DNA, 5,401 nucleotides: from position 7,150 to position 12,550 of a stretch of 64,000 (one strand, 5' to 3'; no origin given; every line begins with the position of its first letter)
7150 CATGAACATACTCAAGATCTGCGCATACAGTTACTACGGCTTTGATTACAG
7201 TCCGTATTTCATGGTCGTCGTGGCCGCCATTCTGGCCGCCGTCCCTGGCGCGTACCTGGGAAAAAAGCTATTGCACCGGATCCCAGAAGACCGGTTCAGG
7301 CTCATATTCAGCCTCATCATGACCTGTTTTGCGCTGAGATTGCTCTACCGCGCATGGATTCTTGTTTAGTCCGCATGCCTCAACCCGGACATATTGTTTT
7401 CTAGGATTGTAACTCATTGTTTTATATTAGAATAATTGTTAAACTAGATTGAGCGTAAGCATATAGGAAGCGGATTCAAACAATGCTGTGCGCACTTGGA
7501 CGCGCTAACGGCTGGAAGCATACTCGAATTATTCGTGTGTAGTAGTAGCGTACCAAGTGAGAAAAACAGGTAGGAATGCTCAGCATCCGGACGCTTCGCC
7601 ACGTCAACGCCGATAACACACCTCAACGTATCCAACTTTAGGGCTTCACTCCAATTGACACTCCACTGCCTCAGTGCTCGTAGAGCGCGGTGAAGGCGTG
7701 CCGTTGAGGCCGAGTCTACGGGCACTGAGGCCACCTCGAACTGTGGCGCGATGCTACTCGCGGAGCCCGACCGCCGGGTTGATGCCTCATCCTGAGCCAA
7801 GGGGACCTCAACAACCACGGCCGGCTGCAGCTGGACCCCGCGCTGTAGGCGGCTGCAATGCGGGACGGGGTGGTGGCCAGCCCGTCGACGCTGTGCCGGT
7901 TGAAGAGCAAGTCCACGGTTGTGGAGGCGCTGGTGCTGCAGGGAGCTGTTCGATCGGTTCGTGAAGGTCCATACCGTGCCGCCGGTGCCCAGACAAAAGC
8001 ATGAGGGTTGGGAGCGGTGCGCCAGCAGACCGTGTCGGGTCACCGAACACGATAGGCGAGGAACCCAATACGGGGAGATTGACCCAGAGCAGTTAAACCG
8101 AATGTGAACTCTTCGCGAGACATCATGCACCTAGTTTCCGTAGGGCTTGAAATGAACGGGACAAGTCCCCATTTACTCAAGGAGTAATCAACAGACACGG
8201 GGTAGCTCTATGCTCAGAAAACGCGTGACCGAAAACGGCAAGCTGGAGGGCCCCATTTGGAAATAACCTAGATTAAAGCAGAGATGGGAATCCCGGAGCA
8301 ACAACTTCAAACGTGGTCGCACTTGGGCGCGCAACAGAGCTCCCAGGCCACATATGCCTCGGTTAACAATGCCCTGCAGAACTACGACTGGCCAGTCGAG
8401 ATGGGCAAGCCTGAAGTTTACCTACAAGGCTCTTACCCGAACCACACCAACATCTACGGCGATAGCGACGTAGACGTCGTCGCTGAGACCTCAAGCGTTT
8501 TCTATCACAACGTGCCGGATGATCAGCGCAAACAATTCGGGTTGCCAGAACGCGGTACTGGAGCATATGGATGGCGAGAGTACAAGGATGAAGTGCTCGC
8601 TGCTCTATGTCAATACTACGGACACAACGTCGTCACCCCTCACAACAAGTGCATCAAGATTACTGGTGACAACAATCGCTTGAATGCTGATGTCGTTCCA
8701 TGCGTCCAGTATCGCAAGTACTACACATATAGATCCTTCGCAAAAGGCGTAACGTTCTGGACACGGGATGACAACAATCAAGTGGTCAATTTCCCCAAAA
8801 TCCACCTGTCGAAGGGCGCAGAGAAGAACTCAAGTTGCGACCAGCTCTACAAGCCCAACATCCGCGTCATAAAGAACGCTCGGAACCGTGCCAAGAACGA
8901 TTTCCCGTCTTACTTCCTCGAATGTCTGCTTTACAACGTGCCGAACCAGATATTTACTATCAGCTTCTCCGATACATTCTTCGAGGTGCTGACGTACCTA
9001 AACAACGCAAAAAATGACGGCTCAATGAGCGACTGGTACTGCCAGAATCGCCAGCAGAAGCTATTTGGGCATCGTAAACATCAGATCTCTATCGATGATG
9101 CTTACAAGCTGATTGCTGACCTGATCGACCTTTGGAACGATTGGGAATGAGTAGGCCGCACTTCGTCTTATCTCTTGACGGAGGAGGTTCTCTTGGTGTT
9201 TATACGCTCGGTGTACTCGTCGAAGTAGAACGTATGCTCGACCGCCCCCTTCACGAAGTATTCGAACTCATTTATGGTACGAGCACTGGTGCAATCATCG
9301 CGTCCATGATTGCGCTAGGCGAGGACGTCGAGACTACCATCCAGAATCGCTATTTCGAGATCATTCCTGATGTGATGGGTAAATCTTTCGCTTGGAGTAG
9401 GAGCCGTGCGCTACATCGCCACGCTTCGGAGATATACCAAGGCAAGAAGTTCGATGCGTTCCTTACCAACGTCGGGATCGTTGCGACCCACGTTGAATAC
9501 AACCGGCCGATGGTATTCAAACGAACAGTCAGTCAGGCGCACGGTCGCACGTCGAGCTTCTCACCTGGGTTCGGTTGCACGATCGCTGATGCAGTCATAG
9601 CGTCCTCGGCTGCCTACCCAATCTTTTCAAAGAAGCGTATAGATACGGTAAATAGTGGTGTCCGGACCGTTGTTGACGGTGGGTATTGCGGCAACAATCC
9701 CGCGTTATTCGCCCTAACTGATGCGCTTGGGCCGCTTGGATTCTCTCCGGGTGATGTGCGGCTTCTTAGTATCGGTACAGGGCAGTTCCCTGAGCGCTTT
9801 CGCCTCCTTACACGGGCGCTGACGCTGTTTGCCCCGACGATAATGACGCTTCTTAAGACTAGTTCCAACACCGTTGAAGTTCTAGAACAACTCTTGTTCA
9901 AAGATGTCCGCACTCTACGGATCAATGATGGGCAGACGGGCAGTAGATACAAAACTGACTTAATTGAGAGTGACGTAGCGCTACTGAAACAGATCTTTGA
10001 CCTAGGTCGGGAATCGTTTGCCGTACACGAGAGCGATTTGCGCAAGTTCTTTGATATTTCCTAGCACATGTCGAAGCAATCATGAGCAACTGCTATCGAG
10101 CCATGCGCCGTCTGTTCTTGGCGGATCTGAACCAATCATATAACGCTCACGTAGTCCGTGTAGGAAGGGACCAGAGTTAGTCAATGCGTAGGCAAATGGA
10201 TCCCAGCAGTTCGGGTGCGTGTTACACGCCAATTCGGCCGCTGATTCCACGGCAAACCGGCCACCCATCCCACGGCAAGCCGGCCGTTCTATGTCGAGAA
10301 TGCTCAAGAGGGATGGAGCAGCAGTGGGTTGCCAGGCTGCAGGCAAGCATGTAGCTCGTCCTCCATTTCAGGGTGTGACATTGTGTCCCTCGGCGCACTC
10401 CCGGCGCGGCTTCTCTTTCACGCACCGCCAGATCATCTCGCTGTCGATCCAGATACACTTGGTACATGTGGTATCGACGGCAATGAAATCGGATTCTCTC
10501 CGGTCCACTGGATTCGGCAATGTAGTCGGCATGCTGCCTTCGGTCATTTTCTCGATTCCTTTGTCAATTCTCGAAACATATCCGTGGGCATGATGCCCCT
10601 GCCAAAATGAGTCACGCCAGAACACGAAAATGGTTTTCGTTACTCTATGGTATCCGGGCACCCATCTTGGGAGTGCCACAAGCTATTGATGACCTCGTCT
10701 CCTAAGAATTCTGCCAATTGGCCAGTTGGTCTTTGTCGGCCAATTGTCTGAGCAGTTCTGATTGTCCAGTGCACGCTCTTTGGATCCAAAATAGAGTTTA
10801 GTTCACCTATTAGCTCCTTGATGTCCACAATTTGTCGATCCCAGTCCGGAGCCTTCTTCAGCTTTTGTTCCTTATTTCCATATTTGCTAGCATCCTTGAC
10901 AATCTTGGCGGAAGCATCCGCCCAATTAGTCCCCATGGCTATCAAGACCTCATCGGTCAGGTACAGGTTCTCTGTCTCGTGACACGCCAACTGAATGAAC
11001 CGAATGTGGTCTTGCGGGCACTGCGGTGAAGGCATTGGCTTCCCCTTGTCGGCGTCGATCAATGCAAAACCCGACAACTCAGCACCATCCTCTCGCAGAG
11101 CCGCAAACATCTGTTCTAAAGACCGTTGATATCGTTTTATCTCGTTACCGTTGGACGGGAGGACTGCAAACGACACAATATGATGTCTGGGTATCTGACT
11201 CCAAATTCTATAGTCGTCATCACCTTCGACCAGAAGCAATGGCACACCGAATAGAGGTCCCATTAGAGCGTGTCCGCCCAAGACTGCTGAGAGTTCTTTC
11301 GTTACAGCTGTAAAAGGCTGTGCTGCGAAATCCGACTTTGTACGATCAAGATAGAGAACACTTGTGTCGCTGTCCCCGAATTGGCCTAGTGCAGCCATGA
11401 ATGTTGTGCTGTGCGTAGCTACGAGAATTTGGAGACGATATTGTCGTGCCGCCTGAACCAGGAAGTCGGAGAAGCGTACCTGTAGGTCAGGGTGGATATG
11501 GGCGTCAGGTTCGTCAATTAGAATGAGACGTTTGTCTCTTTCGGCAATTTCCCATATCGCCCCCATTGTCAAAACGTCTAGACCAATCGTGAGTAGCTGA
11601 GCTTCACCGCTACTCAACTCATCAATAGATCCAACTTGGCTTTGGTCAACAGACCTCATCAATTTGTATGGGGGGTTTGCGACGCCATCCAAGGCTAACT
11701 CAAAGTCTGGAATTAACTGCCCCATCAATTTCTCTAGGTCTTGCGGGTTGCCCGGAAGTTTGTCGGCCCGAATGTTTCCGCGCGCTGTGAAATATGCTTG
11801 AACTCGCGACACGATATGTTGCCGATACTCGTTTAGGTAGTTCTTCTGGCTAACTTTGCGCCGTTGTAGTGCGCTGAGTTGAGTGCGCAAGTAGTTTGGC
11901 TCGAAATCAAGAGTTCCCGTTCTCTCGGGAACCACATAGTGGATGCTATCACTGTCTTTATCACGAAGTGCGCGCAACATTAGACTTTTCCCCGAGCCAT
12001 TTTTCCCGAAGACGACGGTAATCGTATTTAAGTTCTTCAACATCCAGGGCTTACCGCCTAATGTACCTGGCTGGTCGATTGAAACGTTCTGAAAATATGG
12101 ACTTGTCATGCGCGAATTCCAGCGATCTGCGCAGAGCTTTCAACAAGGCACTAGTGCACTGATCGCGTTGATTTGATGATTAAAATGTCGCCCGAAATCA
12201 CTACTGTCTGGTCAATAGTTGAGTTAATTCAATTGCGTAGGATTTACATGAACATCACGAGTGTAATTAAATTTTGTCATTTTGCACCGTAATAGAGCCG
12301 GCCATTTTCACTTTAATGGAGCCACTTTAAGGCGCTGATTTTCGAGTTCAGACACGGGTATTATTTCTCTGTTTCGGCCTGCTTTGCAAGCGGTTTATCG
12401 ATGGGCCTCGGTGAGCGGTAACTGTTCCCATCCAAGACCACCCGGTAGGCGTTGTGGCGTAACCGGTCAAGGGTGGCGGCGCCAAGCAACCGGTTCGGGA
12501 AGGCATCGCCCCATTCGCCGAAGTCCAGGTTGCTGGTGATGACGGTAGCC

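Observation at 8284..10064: Minimal type-I CBASS: CD-NTase immediately followed by, and overlapping, a patatin-like CapV effector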

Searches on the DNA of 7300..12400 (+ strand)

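Call 27: search_dna_similar(query=window:7300-12400:+, collection=plasmids, mode=near, max_rows=10)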
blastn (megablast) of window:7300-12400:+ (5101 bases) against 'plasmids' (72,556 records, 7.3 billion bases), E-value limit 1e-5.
No match.

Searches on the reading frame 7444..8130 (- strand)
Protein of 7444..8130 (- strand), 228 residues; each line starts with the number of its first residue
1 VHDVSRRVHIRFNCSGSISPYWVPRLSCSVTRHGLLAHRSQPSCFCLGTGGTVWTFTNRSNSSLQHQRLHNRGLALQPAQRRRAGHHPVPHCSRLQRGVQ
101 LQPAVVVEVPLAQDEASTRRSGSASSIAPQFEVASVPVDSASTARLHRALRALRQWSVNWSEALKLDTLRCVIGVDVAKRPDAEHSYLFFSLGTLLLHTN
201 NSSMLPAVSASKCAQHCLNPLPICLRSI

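Call 25: search_protein_families(library=pfam, proteins=[window:7444-8130:-], max_evalue=0.01)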
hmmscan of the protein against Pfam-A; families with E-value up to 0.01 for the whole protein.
window:7444-8130:- (228 aa): 0 families

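Call 70: search_protein_families(library=padloc, proteins=[window:7444-8130:-], max_evalue=0.01)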
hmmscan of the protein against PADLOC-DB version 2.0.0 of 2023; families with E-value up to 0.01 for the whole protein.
window:7444-8130:- (228 aa): 0 families

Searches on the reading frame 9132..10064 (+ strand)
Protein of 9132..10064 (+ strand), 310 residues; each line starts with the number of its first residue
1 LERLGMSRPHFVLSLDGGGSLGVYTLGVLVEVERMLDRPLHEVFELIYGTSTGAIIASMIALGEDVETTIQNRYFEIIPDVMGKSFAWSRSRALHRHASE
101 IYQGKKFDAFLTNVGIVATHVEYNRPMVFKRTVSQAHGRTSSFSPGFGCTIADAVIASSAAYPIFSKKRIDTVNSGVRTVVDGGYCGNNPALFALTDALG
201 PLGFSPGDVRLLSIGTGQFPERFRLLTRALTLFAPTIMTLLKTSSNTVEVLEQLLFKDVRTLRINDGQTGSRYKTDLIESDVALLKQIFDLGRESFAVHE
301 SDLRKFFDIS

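Call 3: search_protein_families(library=pfam, proteins=[window:9132-10064:+], max_evalue=0.1)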
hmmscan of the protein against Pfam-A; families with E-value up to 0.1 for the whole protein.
window:9132-10064:+ (310 aa): 1 family
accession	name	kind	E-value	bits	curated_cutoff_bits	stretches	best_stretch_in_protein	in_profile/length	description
PF01734.28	Patatin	-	1.8e-23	84.2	27.7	1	13-194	1-190/191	Patatin-like phospholipase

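Call 4: search_protein_families(library=padloc, proteins=[window:9132-10064:+], max_evalue=0.1)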
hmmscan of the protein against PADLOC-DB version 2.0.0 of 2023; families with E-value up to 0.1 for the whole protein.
window:9132-10064:+ (310 aa): 4 families
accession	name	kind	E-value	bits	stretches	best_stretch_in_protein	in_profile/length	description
PDLC00755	Effector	-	1.8e-102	340.6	1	9-307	10-310/311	Phospholipase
PDLC00758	Effector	-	1.1e-38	131.4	1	12-308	8-320/331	Phospholipase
PDLC00757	Effector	-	4.3e-37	126.2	1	8-307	8-313/331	Phospholipase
PDLC00756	Effector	-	2.8e-08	31.3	1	91-216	44-159/280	Phospholipase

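Call 5: search_protein_families(library=ncbifam, proteins=[window:9132-10064:+], max_evalue=0.1)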
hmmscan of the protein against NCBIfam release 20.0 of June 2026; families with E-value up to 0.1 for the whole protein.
window:9132-10064:+ (310 aa): 3 families
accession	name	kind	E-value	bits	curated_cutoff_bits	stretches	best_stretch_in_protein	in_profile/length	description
NF053870.1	DS2_1_antiphage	equivalog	7.9e-105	350.4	400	1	12-307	2-299/299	anti-phage phospholipase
NF041079.1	CBASS_lipase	equivalog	5.5e-30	104.7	200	1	12-218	3-208/317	CBASS cGAMP-activated phospholipase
NF004284.0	PRK05693.1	equivalog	0.067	12.8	326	0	172-222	125-179/274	SDR family oxidoreductase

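Call 9: search_solved_structures(query=window:9132-10064:+, max_evalue=1, show_alignments=2)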
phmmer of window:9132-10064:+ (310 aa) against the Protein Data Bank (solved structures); distinct sequences matched with E-value up to 1: 11.
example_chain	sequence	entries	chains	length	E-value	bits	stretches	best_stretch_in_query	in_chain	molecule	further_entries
9iom_A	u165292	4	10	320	1.5e-73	250.8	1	12-307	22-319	cUMP-AMP-activated phospholipase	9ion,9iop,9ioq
9wn0_A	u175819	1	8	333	4.2e-09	39.4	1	12-221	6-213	Patatin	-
9wn1_A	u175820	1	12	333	4.2e-09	39.4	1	12-221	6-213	Patatin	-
9kh6_A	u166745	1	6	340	4.5e-09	39.3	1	12-221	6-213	Patatin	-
8zr9_A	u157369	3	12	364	2.6e-08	36.7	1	12-216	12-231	CGAMP-activated phospholipase CapV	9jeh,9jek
9kh7_A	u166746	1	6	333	5.1e-08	35.8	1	12-221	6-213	CBASS cGAMP-activated phospholipase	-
9kej_A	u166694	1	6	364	6.9e-08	35.4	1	12-216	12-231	CGAMP-activated phospholipase CapV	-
6aun_A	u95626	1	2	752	0.0008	22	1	11-80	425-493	PLA2G6, iPLA2beta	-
1oxw_A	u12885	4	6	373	0.0013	21.3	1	11-132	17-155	Patatin | Patatin-17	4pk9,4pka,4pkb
4kyi_A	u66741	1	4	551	0.32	13.5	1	10-68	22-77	VipD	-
4akf_A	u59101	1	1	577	0.34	13.4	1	10-68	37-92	VIPD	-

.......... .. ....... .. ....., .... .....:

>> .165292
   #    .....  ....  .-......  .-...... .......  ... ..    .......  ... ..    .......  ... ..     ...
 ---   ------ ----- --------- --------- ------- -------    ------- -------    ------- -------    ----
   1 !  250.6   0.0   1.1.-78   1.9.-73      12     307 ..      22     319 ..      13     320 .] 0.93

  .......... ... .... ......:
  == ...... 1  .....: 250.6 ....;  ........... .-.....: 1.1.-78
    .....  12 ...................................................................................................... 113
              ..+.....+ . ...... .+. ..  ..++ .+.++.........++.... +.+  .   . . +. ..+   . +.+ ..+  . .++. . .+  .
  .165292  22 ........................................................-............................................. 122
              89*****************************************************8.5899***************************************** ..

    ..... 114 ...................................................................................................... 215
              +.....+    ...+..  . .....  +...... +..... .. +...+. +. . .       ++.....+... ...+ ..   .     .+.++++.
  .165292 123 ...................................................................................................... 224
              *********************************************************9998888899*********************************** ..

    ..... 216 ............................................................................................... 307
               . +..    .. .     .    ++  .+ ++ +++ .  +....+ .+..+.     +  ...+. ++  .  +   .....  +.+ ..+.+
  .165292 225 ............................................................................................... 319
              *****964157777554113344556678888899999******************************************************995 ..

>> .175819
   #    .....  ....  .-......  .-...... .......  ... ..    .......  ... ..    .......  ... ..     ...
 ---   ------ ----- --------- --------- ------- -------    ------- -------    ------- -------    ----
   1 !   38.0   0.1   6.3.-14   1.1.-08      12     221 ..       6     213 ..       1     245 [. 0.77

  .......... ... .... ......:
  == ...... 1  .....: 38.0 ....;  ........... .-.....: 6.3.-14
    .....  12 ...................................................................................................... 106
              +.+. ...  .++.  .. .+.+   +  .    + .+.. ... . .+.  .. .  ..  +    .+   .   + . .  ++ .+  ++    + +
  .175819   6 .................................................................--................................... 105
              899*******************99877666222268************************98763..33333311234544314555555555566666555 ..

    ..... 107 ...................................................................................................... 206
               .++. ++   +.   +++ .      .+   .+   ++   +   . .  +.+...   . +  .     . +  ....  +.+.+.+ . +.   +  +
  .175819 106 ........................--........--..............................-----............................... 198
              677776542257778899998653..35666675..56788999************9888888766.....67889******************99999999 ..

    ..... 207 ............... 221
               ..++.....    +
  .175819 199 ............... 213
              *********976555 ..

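Call 31: find_encoding_contigs(protein=window:9147-10064:+, flank=10000, max_places=4)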
Protein window:9147-10064:+ (305 aa): no gene with exactly this product is on record in the collection.
